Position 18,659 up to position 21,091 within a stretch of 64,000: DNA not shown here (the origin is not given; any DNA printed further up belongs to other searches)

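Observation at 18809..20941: Unusual gene fusion: RmlD-like sugar reductase fused to a PseC-type aminotransferase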

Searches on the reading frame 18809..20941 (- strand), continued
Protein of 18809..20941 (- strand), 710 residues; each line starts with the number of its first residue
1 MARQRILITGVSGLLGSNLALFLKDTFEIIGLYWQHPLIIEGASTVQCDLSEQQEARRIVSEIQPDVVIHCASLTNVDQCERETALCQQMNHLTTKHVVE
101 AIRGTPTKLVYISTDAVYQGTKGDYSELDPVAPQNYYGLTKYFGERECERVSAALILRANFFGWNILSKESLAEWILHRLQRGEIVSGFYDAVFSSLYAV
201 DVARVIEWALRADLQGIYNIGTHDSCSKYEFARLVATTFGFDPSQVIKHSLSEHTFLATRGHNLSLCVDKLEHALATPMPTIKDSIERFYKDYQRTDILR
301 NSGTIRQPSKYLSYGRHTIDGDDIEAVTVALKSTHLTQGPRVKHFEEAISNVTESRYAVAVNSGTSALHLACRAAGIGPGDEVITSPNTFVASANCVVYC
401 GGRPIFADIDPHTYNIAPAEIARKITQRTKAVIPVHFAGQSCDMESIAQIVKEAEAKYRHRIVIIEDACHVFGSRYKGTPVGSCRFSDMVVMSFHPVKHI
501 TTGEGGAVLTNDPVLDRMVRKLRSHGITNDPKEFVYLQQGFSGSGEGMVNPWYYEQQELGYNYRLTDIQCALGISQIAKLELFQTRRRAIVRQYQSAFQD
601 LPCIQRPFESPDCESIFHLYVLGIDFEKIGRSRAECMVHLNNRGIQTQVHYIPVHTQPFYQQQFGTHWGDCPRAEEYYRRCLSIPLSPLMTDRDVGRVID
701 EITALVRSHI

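Call 14: find_encoding_contigs(protein=P0031, flank=10000, max_places=2)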
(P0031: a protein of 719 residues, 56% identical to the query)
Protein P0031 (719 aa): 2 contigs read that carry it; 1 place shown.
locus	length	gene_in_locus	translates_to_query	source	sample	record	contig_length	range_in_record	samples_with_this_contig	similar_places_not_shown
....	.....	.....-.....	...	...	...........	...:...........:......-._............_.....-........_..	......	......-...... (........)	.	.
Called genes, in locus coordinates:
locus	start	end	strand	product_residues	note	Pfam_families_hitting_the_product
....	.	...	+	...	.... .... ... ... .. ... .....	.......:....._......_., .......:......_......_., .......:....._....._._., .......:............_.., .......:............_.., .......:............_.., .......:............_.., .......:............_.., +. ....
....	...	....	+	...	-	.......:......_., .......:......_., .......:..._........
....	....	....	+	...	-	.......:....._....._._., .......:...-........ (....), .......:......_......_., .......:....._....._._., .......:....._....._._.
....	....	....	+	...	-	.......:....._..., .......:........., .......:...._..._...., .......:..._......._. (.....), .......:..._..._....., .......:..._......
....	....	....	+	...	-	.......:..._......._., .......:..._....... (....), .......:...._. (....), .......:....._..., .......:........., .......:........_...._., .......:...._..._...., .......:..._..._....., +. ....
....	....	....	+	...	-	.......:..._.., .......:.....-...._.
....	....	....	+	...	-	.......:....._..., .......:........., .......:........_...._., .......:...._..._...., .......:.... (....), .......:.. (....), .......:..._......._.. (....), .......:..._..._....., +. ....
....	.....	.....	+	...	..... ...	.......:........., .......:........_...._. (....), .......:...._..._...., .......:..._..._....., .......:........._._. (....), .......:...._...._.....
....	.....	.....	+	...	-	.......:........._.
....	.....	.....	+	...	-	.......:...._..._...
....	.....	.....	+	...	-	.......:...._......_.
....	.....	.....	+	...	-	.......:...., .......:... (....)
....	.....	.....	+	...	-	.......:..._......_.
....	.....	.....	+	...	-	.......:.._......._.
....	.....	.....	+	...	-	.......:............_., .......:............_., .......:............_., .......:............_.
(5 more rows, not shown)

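Call 15: find_encoding_contigs(protein=P0060, flank=10000, max_places=2)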
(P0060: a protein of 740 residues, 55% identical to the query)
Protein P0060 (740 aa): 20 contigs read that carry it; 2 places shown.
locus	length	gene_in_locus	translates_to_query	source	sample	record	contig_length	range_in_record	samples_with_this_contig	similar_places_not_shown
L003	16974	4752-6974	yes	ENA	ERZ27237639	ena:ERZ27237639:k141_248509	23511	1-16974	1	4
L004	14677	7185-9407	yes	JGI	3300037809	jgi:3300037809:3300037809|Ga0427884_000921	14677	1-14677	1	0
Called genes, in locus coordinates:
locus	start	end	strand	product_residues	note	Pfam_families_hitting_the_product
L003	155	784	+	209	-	PF00881:Nitroreductase, PF14512:TM1586_NiRdase (weak)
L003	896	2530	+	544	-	PF13231:PMT_2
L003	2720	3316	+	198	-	PF01047:MarR (weak), PF12802:MarR_2 (weak), PF13412:HTH_24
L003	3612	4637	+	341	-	PF01073:3Beta_HSD, PF01370:Epimerase, PF02719:Polysacc_synt_2, PF04321:RmlD_sub_bind, PF05368:NmrA, PF07993:NAD_binding_4 (faint), PF13460:NAD_binding_10, PF16363:GDP_Man_Dehyd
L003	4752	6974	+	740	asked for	PF01370:Epimerase, PF04321:RmlD_sub_bind, PF16363:GDP_Man_Dehyd, PF02719:Polysacc_synt_2 (weak), PF00155:Aminotran_1_2 (weak), PF01041:DegT_DnrJ_EryC1, PF01053:Cys_Met_Meta_PP (weak)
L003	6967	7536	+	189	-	PF13302:Acetyltransf_3, PF13420:Acetyltransf_4, PF13523:Acetyltransf_8 (faint), PF00583:Acetyltransf_1 (weak)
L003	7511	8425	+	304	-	PF00248:Aldo_ket_red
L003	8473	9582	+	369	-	PF00266:Aminotran_5 (weak), PF01041:DegT_DnrJ_EryC1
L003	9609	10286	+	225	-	PF08889:WbqC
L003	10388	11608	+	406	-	PF13489:Methyltransf_23, PF08241:Methyltransf_11, PF08242:Methyltransf_12, PF13649:Methyltransf_25 (faint), PF13847:Methyltransf_31 (weak), PF08484:Methyltransf_14 (faint)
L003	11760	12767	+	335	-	-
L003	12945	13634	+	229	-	PF13489:Methyltransf_23, PF01209:Ubie_methyltran, PF03848:TehB, PF13847:Methyltransf_31, PF08241:Methyltransf_11, PF08242:Methyltransf_12, PF13649:Methyltransf_25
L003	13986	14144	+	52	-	-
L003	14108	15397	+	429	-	PF00202:Aminotran_3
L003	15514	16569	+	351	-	PF03102:NeuB, PF08666:SAF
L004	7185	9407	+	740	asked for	PF01370:Epimerase, PF04321:RmlD_sub_bind, PF16363:GDP_Man_Dehyd, PF02719:Polysacc_synt_2 (weak), PF00155:Aminotran_1_2 (weak), PF01041:DegT_DnrJ_EryC1, PF01053:Cys_Met_Meta_PP (weak)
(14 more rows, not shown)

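Call 76: predict_structure(alignment_id=A3)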
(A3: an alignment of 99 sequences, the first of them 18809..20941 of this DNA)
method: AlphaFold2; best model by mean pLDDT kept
length: 710 residues; sequences in the alignment: 99
mean_pLDDT: 87.3   pTM: 0.57
mean pLDDT of the five models: 87.3, 87.1, 86.6, 83.5, 83.3
residues with pLDDT >= 90: 471; 70-90: 157; 50-70: 29; < 50: 53
segments of 3 or more residues with pLDDT < 50: 297-309, 499-501, 526-536, 539-560
pLDDT, mean of each block of 10 residues (from residue 1): 85 91 93 87 91 95 97 92 95 97 95 97 96 97 98 96 82 92 94 95 96 97 97 97 96 91 97 96 95 59 36 75 83 75 90 94 88 94 89 86 96 93 98 89 96 98 92 90 95 63 77 93 57 48 44 38 78 88 89 94 91 86 93 93 90 89 94 95 90 93 79
secondary structure, 60 per line:
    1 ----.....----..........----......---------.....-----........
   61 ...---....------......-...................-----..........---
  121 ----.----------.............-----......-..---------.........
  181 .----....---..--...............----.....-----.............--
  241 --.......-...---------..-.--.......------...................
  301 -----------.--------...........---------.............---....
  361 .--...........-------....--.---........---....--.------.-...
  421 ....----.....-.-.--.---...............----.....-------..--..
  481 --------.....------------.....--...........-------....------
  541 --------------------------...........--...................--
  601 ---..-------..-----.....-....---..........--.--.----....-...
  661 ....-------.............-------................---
elements in order (helices of 4 or more, strands of 3 or more residues): E5-9 H14-23 E28-33 E43-47 H53-63 E67-70 H77-82 H84-102 E108-114 H136-148 E154-159 H172-181 E186-189 H199-211 E216-220 H228-238 E246-249 H269-275 H282-300 H321-331 H341-353 E357-361 H364-374 E382-385 H392-399 E403-406 H418-424 E429-433 H444-458 E463-467 E489-493 E506-510 H513-523 H531-534 H567-577 H580-598 E620-624 H626-629 H633-642 H658-664 H672-680 E681-684 H692-707
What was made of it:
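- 20057..20941 (-): N-terminal RmlD-like extended-SDR domain, aa 1-295. AF2 pLDDT is mostly 90-98 (call 76).
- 20009..20056 (-): Inter-domain linker, aa 296-311. pLDDT below 50 for aa 297-309 (call 76).
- The flexible linker and pTM of 0.57 fit two independent active sites sharing a diffusible substrate (call 76).
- Tried and rejected: The linker is disordered and pTM is 0.57 (call 76).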

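Call 85: list_cluster_members(proteins=[P0001, P0010, P0033])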
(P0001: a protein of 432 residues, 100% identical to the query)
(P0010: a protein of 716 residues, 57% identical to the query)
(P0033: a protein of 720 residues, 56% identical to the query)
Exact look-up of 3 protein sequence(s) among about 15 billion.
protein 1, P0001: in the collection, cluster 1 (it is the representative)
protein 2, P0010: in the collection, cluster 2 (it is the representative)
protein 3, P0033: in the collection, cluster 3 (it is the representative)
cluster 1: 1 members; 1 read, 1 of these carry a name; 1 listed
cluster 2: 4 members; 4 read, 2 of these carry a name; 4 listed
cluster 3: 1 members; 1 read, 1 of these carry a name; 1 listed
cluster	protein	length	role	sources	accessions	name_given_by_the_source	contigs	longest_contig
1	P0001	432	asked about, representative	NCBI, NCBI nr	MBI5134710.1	UDP-4-amino-4,6-dideoxy-N-acetyl-beta-L-altrosamine transaminase [Candidatus Uhrbacteria ...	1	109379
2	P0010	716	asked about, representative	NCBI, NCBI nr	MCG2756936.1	MAG: UDP-4-amino-4,6-dideoxy-N-acetyl-beta-L-altrosamine transaminase [Desulfobacteraceae ... | UDP-4-amino-4,6-dideoxy-N-acetyl-beta-L-altrosamine transaminase [Desulfobacteraceae ...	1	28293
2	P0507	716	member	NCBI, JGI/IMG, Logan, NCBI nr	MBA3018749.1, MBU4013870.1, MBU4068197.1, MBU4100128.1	MAG: UDP-4-amino-4,6-dideoxy-N-acetyl-beta-L-altrosamine transaminase [Proteobacteria ... | UDP-4-amino-4,6-dideoxy-N-acetyl-beta-L-altrosamine transaminase [Desulfobacteraceae ...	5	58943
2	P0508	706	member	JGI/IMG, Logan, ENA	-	-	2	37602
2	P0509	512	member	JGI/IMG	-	-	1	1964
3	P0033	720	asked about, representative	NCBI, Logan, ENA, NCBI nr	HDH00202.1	MAG TPA: UDP-4-amino-4,6-dideoxy-N-acetyl-beta-L-altrosamine transaminase [Nitrospirae ... | UDP-4-amino-4,6-dideoxy-N-acetyl-beta-L-altrosamine transaminase [Nitrospirota bacterium]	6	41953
